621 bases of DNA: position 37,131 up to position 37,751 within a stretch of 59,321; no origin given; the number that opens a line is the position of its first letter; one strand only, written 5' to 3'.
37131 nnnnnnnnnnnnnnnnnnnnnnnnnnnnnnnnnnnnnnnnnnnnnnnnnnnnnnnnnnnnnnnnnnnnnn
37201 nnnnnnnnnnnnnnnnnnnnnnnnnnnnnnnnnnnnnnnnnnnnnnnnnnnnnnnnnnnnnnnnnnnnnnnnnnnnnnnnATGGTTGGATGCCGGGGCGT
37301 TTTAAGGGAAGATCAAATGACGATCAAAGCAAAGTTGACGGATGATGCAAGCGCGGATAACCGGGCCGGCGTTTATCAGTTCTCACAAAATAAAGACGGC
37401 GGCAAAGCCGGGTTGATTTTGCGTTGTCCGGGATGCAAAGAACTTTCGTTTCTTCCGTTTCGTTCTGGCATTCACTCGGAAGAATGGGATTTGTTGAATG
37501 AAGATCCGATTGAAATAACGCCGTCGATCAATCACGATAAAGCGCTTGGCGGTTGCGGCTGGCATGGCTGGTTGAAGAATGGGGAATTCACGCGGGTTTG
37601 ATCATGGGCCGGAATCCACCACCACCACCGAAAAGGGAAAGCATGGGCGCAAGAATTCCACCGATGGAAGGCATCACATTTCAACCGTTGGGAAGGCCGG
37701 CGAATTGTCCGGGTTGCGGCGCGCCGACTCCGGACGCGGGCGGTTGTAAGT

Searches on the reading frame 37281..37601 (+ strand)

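Call 44: search_protein_families(library=pfam, alignment_id=A4, max_evalue=0.001)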
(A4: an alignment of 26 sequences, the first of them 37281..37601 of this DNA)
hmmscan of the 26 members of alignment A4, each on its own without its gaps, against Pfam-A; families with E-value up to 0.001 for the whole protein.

A. member 1, window:37281-37601:+ (106 aa): 1 family
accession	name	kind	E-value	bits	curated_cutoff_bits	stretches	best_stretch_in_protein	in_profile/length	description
PF20137.4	DUF6527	-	7.1e-09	35.9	23.6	1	45-103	3-60/63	Family of unknown function (DUF6527)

B. families by the number of members that match (of 26 scanned): 5 families
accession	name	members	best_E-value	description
PF20137.4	DUF6527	2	4.6e-09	Family of unknown function (DUF6527)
PF10145.14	PhageMin_Tail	1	3.4e-39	Phage-related minor tail protein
PF04883.17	HK97-gp10_like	1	2.5e-09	Bacteriophage HK97-gp10, putative tail-component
PF05135.19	Phage_connect_1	1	3.2e-06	Phage gp6-like head-tail connector protein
PF12206.14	DUF3599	1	0.00088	Domain of unknown function (DUF3599)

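Call 95: search_protein_families(library=phrogs, alignment_id=A4, max_evalue=0.0001)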
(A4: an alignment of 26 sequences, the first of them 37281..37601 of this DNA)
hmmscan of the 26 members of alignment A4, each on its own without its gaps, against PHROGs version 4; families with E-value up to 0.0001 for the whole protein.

A. member 1, window:37281-37601:+ (106 aa): 1 family
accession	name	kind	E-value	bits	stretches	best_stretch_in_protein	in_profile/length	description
phrog_15183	-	unknown function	4.9e-07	31.2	1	22-104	14-100/102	-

B. families by the number of members that match (of 26 scanned): 35 families (the first 25 are shown)
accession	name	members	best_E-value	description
phrog_15183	-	2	4.9e-07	-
phrog_1533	-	1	4.6e-72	tail length tape measure protein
phrog_991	-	1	3e-60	tail length tape measure protein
phrog_1272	-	1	1e-58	tail length tape measure protein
phrog_28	-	1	1.9e-58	tail length tape measure protein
phrog_4704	-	1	1.3e-54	tail length tape measure protein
phrog_9696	-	1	3.4e-53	tail length tape measure protein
phrog_19074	-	1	1.4e-46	-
phrog_38390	-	1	5.2e-43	tail length tape measure protein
phrog_167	-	1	5.3e-42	tail length tape measure protein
phrog_5218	-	1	9.6e-42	-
phrog_28420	-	1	2e-39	tail length tape measure protein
phrog_5493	-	1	5.8e-33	tail length tape measure protein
phrog_1293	-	1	3.1e-29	tail length tape measure protein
phrog_442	-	1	1.3e-28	head-tail adaptor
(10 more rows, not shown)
